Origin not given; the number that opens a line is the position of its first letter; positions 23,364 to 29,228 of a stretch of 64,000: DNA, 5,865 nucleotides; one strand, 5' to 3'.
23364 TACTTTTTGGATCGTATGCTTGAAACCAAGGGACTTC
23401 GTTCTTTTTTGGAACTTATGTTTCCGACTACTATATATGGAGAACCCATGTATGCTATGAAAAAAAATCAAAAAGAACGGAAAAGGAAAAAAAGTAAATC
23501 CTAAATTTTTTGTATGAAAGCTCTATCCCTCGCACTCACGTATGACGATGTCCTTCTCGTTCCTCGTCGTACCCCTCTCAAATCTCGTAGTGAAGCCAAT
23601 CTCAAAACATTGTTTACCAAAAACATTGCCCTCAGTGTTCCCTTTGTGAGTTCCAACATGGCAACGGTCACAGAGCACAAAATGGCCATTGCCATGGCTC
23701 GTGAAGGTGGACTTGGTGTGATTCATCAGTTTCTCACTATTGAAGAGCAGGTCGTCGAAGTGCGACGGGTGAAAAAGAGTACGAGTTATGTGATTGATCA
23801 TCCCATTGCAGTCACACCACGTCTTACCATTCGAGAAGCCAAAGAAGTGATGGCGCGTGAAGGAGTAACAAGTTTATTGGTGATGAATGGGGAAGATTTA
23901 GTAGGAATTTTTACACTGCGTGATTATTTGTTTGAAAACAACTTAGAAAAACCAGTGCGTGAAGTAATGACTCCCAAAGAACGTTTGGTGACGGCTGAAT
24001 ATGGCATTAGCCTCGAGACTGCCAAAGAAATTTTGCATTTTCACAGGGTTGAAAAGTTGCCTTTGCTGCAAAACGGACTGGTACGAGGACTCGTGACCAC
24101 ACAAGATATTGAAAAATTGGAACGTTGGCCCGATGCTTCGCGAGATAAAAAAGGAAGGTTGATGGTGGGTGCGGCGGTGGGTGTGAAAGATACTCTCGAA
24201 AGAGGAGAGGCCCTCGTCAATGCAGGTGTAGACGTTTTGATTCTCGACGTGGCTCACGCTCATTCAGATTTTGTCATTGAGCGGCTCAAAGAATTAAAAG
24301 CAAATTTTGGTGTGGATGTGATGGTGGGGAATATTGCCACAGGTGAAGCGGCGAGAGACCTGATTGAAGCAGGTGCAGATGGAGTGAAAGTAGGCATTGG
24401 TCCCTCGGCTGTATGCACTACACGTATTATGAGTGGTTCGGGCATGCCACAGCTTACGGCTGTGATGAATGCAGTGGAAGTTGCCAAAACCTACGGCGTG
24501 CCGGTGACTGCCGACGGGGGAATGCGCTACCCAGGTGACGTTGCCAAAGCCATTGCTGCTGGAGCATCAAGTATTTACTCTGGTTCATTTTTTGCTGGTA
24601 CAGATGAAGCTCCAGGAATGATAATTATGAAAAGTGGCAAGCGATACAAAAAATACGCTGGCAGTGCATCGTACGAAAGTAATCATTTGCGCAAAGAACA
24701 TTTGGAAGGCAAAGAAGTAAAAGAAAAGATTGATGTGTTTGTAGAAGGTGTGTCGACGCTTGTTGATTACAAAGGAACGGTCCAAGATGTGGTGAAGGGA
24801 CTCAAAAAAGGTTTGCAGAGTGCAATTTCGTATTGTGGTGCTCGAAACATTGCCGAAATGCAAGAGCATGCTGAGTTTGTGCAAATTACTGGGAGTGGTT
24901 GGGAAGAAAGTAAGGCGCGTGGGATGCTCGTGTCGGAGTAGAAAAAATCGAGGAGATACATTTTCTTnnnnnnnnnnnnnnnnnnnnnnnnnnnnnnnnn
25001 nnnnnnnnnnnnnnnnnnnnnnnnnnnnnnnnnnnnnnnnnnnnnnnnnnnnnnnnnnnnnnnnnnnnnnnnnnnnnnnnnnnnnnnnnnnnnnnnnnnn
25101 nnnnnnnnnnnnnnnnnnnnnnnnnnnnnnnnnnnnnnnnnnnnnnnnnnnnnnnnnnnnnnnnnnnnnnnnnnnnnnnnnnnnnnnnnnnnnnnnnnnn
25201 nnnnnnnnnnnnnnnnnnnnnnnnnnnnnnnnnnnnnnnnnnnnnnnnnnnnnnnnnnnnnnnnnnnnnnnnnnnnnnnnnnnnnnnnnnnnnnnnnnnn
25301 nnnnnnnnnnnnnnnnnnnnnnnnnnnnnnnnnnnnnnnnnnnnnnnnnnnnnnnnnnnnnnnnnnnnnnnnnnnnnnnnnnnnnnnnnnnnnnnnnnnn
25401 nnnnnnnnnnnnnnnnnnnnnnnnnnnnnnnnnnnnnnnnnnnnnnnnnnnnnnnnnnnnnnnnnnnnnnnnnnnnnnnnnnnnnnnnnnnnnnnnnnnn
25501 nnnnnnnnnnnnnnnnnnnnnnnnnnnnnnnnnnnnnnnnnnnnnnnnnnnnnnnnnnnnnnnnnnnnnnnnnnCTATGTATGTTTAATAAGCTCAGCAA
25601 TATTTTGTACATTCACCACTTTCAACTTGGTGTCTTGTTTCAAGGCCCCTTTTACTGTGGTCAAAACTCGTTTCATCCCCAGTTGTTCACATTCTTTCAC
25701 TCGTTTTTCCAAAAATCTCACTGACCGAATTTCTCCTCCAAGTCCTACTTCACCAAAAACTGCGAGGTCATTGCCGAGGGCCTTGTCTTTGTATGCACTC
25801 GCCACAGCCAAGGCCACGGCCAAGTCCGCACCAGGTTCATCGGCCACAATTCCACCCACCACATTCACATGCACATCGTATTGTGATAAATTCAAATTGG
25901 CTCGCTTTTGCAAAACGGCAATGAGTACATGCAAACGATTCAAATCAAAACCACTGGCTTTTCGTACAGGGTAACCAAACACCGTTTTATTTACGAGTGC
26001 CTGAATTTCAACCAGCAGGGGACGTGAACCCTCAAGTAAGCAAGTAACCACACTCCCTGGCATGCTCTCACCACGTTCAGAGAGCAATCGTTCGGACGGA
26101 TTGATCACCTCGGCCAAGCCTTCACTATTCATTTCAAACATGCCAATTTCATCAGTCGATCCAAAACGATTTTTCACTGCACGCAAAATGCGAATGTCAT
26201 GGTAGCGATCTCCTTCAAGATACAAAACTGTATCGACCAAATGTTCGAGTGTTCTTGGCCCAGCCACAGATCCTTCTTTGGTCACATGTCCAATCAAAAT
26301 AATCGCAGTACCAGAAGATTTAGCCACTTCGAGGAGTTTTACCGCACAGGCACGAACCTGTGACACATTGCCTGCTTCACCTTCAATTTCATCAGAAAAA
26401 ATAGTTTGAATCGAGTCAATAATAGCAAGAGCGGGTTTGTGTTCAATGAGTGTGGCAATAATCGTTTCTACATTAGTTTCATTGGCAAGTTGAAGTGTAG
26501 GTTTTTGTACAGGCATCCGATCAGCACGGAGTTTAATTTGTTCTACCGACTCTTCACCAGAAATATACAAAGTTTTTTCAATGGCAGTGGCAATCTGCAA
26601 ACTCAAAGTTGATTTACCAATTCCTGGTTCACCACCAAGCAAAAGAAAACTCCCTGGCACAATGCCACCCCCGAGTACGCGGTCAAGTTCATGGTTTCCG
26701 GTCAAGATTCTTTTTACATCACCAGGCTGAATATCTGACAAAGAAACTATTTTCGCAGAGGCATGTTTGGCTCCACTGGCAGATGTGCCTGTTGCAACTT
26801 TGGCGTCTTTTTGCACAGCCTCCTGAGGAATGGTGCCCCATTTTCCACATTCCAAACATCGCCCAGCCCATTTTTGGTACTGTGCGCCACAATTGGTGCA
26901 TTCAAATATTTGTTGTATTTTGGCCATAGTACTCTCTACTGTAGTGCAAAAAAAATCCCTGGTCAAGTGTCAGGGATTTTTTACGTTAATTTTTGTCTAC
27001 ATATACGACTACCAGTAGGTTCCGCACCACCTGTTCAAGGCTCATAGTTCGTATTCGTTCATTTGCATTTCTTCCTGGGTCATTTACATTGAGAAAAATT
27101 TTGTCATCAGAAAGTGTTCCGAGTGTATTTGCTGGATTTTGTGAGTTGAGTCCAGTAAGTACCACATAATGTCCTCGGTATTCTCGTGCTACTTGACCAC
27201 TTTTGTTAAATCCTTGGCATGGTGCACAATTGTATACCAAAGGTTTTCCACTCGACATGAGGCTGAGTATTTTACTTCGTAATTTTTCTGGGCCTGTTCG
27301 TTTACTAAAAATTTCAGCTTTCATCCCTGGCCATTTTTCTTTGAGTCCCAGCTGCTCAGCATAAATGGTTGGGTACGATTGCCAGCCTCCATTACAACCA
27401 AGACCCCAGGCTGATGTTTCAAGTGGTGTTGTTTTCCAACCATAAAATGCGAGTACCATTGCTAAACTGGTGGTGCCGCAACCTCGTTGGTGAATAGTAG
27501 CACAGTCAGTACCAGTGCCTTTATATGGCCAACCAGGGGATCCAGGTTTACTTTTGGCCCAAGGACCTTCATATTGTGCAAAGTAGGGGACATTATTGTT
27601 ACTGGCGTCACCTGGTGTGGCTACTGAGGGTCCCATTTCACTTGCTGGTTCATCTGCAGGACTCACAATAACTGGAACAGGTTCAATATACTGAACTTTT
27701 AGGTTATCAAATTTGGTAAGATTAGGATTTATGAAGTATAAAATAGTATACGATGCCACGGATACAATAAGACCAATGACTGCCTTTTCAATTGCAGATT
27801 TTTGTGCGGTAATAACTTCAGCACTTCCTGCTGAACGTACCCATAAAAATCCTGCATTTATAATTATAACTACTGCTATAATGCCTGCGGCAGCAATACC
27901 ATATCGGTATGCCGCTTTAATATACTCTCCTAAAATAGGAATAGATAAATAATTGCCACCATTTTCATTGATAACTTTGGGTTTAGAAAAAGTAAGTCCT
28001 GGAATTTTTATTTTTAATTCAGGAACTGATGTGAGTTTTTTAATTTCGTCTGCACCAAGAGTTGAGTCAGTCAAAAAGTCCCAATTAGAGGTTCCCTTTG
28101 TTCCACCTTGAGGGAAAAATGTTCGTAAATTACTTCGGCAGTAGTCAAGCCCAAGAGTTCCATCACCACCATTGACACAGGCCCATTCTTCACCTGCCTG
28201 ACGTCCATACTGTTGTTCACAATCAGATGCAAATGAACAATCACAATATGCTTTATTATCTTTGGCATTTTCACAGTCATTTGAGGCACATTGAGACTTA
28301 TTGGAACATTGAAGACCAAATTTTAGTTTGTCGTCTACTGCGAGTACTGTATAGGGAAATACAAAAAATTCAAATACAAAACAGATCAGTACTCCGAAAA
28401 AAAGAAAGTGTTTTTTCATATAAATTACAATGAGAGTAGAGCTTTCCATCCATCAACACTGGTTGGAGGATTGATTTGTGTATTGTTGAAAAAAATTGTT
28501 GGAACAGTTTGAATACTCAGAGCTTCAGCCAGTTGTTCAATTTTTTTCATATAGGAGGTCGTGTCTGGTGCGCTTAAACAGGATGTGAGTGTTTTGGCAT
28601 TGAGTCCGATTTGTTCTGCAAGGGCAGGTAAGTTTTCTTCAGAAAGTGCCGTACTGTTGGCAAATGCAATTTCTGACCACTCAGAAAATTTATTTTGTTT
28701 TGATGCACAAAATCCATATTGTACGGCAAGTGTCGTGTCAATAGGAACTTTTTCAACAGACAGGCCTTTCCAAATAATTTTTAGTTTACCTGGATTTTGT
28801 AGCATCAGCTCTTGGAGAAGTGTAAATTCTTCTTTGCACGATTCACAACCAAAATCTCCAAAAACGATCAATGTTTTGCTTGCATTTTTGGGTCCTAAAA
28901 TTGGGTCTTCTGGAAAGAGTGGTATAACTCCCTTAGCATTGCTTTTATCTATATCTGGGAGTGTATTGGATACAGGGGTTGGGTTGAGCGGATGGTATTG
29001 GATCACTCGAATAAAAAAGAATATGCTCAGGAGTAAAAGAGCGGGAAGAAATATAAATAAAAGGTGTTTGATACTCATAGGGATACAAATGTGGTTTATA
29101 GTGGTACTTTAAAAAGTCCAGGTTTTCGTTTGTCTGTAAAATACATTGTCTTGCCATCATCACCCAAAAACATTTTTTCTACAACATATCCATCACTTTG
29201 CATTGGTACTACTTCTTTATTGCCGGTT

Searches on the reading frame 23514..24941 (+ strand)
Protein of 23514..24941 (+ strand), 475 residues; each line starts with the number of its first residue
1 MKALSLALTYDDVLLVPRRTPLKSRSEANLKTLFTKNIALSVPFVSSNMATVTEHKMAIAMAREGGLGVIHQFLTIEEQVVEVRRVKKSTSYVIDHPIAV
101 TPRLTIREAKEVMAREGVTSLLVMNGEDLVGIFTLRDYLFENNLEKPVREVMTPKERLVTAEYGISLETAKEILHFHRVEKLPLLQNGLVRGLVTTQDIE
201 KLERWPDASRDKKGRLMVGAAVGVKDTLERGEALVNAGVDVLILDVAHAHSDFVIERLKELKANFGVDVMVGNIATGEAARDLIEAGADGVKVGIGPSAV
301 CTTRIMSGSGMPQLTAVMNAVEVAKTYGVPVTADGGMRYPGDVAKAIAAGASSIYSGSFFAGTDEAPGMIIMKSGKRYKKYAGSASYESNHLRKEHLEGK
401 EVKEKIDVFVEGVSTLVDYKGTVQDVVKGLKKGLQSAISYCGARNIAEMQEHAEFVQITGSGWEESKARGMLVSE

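Call 92: search_protein_families(library=pfam, proteins=[window:23514-24941:+], max_evalue=0.00001)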
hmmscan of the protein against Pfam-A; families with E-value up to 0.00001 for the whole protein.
window:23514-24941:+ (475 aa): 4 families
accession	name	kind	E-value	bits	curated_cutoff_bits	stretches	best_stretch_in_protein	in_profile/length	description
PF00478.31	IMPDH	-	6.4e-129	430.3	25.6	1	7-467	1-343/345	IMP dehydrogenase / GMP reductase domain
PF00571.33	CBS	-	2.8e-14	53.6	24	1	94-139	6-52/57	CBS domain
PF03060.21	NMO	-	1.5e-12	48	28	1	230-373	105-238/331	Nitronate monooxygenase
PF01070.24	FMN_dh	-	2.9e-08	33.6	24.9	1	251-358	203-303/350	FMN-dependent dehydrogenase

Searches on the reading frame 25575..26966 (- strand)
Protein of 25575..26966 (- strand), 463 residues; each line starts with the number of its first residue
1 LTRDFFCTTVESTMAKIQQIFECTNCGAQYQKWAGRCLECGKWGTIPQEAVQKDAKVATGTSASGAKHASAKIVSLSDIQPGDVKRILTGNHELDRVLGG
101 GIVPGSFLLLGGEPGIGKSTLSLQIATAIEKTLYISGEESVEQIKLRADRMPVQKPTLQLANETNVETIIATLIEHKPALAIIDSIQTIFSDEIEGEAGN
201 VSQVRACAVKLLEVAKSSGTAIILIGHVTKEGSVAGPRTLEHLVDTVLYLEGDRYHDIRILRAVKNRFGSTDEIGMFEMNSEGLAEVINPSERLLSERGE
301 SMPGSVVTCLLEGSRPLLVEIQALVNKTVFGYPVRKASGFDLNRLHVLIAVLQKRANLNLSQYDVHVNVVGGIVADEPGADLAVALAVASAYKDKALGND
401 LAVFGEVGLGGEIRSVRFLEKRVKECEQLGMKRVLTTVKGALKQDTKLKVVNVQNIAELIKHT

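Call 92: search_protein_families(library=pfam, proteins=[window:25575-26966:-], max_evalue=0.00001)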
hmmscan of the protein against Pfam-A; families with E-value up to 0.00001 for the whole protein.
window:25575-26966:- (463 aa): 5 families
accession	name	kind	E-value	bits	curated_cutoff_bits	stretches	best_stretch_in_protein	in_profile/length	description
PF06745.19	ATPase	-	5e-12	46.1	26.6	1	89-151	3-70/231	KaiC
PF13481.12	AAA_25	-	2.2e-11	44.2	27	1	83-232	11-194/195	AAA domain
PF18073.7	Zn_ribbon_LapB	-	1.3e-08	34.8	25.7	1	21-46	1-26/28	Rubredoxin metal binding domain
PF05362.19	Lon_C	-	7.9e-07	29.3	21.1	1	359-437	90-169/205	Lon protease (S16) C-terminal proteolytic domain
PF13541.12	ChlI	-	2.6e-06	27.8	27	1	365-435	45-116/121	Subunit ChlI of Mg-chelatase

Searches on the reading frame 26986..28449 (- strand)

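Call 92: search_protein_families(library=pfam, proteins=[window:26986-28449:-], max_evalue=0.00001)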
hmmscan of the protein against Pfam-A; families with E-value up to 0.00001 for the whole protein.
window:26986-28449:- (487 aa): 1 family
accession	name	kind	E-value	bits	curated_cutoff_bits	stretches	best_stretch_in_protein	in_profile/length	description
PF13529.12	Peptidase_C39_2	-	3.5e-10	41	24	1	286-438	2-134/143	Peptidase_C39 like family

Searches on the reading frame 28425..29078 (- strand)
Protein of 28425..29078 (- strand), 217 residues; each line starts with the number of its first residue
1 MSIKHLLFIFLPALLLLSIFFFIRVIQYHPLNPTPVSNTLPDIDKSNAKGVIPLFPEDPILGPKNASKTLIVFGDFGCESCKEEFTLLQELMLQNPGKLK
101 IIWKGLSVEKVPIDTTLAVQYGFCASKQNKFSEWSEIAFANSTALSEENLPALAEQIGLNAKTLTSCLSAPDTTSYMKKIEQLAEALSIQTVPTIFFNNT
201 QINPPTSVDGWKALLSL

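Call 92: search_protein_families(library=pfam, proteins=[window:28425-29078:-], max_evalue=0.00001)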
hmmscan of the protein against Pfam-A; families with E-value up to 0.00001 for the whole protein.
window:28425-29078:- (217 aa): 2 families
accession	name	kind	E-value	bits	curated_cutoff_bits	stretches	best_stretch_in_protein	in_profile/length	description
PF13462.12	Thioredoxin_4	-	3.4e-16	60.3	23.2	1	57-215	4-163/165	Thioredoxin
PF01323.26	DSBA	-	2.3e-06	28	25.6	0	127-209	97-184/191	DSBA-like thioredoxin domain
